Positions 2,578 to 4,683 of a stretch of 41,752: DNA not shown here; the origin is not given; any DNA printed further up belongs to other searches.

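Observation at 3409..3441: G8 homopolymer exactly at the junction of the deacetylase-GNAT fusion; a +/-1 slip recreates a two-gene arrangement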

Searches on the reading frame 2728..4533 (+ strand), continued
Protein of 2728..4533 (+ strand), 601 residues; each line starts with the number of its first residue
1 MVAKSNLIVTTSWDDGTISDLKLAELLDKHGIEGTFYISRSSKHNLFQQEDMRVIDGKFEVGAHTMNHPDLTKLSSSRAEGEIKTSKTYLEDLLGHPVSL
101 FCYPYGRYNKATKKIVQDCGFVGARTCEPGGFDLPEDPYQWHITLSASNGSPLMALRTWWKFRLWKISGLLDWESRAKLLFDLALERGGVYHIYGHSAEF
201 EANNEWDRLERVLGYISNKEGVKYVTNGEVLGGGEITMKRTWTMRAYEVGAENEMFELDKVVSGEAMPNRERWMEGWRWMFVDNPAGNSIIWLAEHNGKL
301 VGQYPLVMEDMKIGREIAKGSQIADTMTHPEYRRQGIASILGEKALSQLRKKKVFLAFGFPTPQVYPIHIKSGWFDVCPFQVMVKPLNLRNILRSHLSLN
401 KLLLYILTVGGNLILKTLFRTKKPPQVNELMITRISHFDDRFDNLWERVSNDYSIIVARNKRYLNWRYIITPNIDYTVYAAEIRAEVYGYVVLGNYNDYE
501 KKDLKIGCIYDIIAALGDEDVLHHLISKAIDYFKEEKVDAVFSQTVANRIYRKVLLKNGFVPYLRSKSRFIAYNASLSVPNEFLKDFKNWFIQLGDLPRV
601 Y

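Call 16: find_encoding_contigs(protein=P0124, flank=5000, max_places=10)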
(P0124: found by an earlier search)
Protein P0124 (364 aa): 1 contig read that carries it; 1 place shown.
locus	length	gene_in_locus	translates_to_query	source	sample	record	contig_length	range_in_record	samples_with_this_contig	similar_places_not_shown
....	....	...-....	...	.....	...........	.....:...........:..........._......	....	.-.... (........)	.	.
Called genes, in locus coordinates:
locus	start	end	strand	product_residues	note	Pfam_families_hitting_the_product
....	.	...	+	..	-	?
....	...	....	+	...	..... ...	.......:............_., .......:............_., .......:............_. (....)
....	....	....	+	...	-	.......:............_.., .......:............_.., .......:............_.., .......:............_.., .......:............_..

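Call 17: find_encoding_contigs(protein=P0125, flank=5000, max_places=10)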
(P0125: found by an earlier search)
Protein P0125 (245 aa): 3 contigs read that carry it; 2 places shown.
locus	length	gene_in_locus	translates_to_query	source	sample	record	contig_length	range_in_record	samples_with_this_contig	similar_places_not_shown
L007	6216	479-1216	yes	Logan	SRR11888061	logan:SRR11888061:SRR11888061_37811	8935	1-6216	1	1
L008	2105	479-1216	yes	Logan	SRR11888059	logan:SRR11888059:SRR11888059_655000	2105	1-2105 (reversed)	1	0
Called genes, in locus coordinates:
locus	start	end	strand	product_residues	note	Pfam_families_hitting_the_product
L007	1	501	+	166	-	?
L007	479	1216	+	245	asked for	PF01522:Polysacc_deac_1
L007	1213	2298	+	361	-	PF13527:Acetyltransf_9, PF00583:Acetyltransf_1, PF13673:Acetyltransf_10 (faint), PF13508:Acetyltransf_7 (faint)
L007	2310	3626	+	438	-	PF13489:Methyltransf_23 (weak), PF08241:Methyltransf_11, PF08242:Methyltransf_12, PF13649:Methyltransf_25, PF13847:Methyltransf_31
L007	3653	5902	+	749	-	PF09971:DUF2206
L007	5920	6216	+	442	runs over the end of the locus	PF04230:PS_pyruv_trans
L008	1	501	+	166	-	?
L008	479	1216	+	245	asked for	PF01522:Polysacc_deac_1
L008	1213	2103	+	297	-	?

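Call 18: find_encoding_contigs(protein=P0126, flank=5000, max_places=10)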
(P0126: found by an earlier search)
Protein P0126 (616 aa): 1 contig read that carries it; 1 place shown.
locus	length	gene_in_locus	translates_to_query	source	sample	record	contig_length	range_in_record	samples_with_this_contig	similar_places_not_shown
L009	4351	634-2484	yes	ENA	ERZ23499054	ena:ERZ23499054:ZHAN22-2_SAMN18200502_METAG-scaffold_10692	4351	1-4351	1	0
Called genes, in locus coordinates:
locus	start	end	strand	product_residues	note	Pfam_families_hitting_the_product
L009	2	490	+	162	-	?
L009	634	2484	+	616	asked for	PF01522:Polysacc_deac_1, PF13527:Acetyltransf_9, PF00583:Acetyltransf_1 (weak), PF13508:Acetyltransf_7 (faint)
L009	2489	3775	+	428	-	PF13489:Methyltransf_23, PF13847:Methyltransf_31, PF08241:Methyltransf_11, PF08242:Methyltransf_12, PF13649:Methyltransf_25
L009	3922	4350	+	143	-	?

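Call 34: search_solved_structures(query=window:2728-4530:+, max_evalue=0.01)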
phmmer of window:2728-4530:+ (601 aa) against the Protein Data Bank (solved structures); distinct sequences matched with E-value up to 0.01: 25.
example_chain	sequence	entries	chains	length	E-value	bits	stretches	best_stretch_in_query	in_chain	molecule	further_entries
6dq3_A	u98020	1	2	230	2.1e-07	33.1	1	36-121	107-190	Polysaccharide deacetylase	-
7bkf_A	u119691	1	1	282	7.2e-07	31.3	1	9-119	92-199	Putative polysaccharide deacetylase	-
6hpa_A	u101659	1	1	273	8e-07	31.2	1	11-119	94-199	Putative polysaccharide deacetylase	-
6hm9_A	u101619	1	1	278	2.2e-06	29.7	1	21-119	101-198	Putative polysaccharide deacetylase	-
8hfa_A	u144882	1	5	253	4.7e-06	28.6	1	12-122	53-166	NodB homology domain-containing protein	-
5lfz_A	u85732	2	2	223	7e-06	28.1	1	9-112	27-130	ArCE4A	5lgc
7ax7_A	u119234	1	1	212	1.7e-05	26.8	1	8-111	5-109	Endo-1,4-beta-xylanase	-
6h8l_A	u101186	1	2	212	2.4e-05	26.3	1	8-112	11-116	Peptidoglycan-N-acetylmuramic acid deacetylase PdaC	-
7bly_A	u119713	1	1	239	3.4e-05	25.8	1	9-121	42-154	Aspergillus niger contig An12c0130, genomic contig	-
6h8n_A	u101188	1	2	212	8.2e-05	24.5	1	19-112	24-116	Peptidoglycan-N-acetylmuramic acid deacetylase PdaC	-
4hd5_A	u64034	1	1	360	8.8e-05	24.4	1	54-138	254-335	Polysaccharide deacetylase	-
4v33_A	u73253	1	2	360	0.00016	23.5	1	54-138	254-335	POLYSACCHARIDE DEACETYLASE-LIKE PROTEIN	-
5o6y_A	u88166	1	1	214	0.00017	23.5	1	9-109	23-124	Peptidoglycan N-acetylglucosamine deacetylase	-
2c1g_A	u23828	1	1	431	0.00029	22.7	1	6-109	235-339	PEPTIDOGLYCAN GLCNAC DEACETYLASE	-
3qbu_A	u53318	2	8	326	0.00032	22.5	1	18-121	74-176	Putative uncharacterized protein | peptidoglycan deacetylase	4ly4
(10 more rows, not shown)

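Call 35: search_protein_families(library=ncbifam, proteins=[window:2728-4530:+], max_evalue=0.001)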
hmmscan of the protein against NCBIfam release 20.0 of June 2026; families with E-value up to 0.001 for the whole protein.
window:2728-4530:+ (601 aa): 7 families
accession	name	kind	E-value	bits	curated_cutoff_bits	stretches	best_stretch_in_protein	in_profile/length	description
TIGR02764.1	spore_ybaN_pdaB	equivalog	1.7e-13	50.7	237.4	1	11-121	14-121/191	polysaccharide deacetylase family sporulation protein PdaB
TIGR02873.1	spore_ylxY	hypoth_equivalog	3.6e-11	42.8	391.5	1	6-119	88-198/268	probable sporulation protein, polysaccharide deacetylase family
NF045821.1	PgAcgDacpgdA1_Bac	equivalog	5.3e-08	32.1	400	1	12-111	93-193/282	peptidoglycan-N-acetylglucosamine deacetylase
NF050820.1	PolSacchBiosHfsH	equivalog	2.1e-07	30.9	400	1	6-118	33-153/249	oligosaccharide deacetylase HfsH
TIGR04243.1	nodulat_NodB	equivalog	1.3e-06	28.1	240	1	21-121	18-118/197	chitooligosaccharide deacetylase NodB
TIGR02884.1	spore_pdaA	equivalog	1.6e-06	28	298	1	22-121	54-153/224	delta-lactam-biosynthetic de-N-acetylase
NF045820.1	PgAcgDacpgdA_Strep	equivalog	4.4e-06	25.8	800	1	5-108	266-370/463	peptidoglycan-N-acetylglucosamine deacetylase PgdA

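Call 48: predict_structure(alignment_id=A3)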
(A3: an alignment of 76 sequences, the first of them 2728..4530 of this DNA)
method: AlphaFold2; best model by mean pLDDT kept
length: 601 residues; sequences in the alignment: 76
mean_pLDDT: 79.1   pTM: 0.66
mean pLDDT of the five models: 79.1, 78.8, 78.0, 76.8, 76.1
residues with pLDDT >= 90: 314; 70-90: 115; 50-70: 58; < 50: 114
segments of 3 or more residues with pLDDT < 50: 1-17, 38-72, 126-170, 222-238
pLDDT, mean of each block of 10 residues (from residue 1): 36 47 78 58 41 42 43 65 77 69 61 79 53 39 42 35 40 76 63 60 83 81 36 40 94 96 91 94 95 96 97 97 92 89 96 97 89 92 96 92 97 94 97 98 98 97 97 93 98 92 92 97 98 98 91 97 91 97 96 85 52
secondary structure, 60 per line:
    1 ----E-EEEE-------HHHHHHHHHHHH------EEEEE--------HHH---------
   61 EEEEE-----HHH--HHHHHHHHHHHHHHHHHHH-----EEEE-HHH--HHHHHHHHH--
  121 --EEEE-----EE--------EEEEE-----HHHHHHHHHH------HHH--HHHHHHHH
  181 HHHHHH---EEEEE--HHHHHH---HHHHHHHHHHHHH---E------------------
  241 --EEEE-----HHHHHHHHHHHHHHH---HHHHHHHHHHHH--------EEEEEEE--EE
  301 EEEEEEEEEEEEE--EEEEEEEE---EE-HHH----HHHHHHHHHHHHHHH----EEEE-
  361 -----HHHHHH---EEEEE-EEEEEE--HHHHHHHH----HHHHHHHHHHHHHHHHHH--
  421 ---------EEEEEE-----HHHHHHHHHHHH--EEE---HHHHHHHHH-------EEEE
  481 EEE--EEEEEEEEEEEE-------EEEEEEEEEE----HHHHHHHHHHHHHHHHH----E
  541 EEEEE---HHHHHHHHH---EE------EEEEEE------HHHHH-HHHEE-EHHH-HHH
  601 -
elements in order: E7-10 H18-29 E36-40 E61-65 H76-94 E100-103 H110-118 E123-126 E142-146 H152-161 H173-186 E190-194 H197-202 H206-218 E243-246 H252-266 H270-281 E290-296 E299-313 E316-323 H337-351 E356-359 H366-371 E375-379 E381-386 H389-396 H401-418 E430-435 H441-452 E455-457 H461-469 E477-483 E486-497 E505-514 H519-535 E540-545 H549-557 E569-574 H581-585

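Call 50: fold_search(model_id=the predicted structure, library=pdb)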
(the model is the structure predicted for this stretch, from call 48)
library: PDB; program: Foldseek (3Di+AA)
matches with E <= 10: 1662; with E <= 0.001: 585
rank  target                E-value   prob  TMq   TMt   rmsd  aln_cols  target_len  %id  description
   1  6maz_A                1.1e-15  1.00  0.39  0.57   6.2       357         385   12  Crystal structure of N-myristoyl transferase (NMT) G386E mutant from Plasmodium vivax in complex with inhibitor IMP-03 (released 2019-06-05)
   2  6may_C                1.2e-15  1.00  0.40  0.59  10.7       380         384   12  Crystal structure of N-myristoyl transferase (NMT) G386E mutant from Plasmodium vivax (released 2019-06-05)
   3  6b1l_A                1.3e-15  1.00  0.39  0.57   8.8       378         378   12  Crystal structure of glycylpeptide N-tetradecanoyltransferase from Plasmodium vivax in complex with inhibitor IMP-0001 (released 2018-09-26)
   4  6maz_C                1.8e-15  1.00  0.38  0.56   6.4       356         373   11  Crystal structure of N-myristoyl transferase (NMT) G386E mutant from Plasmodium vivax in complex with inhibitor IMP-03 (released 2019-06-05)
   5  6may_A                2.6e-15  1.00  0.39  0.57   6.4       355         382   11  Crystal structure of N-myristoyl transferase (NMT) G386E mutant from Plasmodium vivax (released 2019-06-05)
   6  5v0w_A                3.0e-15  1.00  0.40  0.59   8.9       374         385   12  Crystal structure of glycylpeptide N-tetradecanoyltransferase from Plasmodium vivax in complex with inhibitor IMP-0001 (released 2018-03-07)
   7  6nxg_C                5.8e-15  1.00  0.39  0.58   6.4       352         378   12  Crystal structure of glycylpeptide N-tetradecanoyltransferase from Plasmodium vivax in complex with inhibitor 303a (released 2020-01-01)
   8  4b10_C                6.2e-15  1.00  0.39  0.58   9.0       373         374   10  Plasmodium vivax N-myristoyltransferase with a non-hydrolysable co- factor (released 2012-10-17)
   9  6mb0_C                6.2e-15  1.00  0.37  0.56   6.6       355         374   12  Crystal structure of N-myristoyl transferase (NMT) G386E mutant from Plasmodium vivax in complex with inhibitor IMP-10 (released 2019-06-05)
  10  6mb1_C                6.9e-15  1.00  0.38  0.57   6.5       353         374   11  Crystal structure of N-myristoyl transferase (NMT) from Plasmodium vivax in complex with inhibitor IMP-1002 (released 2019-06-05)
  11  7rk3_A                7.7e-15  1.00  0.40  0.63   7.7       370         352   16  Crystal structure of human N-myristoyltransferase 1 fragment (residues 109-496) bound to diacylated human Arf6 octapep (released 2022-07-27)
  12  2ynd_A                7.7e-15  1.00  0.40  0.59   8.9       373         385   12  Plasmodium vivax N-myristoyltransferase in complex with a pyrazole sulphonamide inhibitor. (released 2014-01-15)
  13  1iyl_A                7.7e-15  1.00  0.41  0.60   7.5       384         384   14  Crystal Structure of Candida albicans N-myristoyltransferase with Non-peptidic Inhibitor (released 2002-12-30)
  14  5uut_A                8.2e-15  1.00  0.40  0.60   8.4       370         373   15  N-myristoyltransferase 1 (NMT) bound to myristoyl-CoA (released 2018-01-17)
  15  4b14_C                8.2e-15  1.00  0.39  0.59   8.7       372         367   10  Plasmodium vivax N-myristoyltransferase with a bound benzofuran inhibitor (compound 26) (released 2012-10-17)
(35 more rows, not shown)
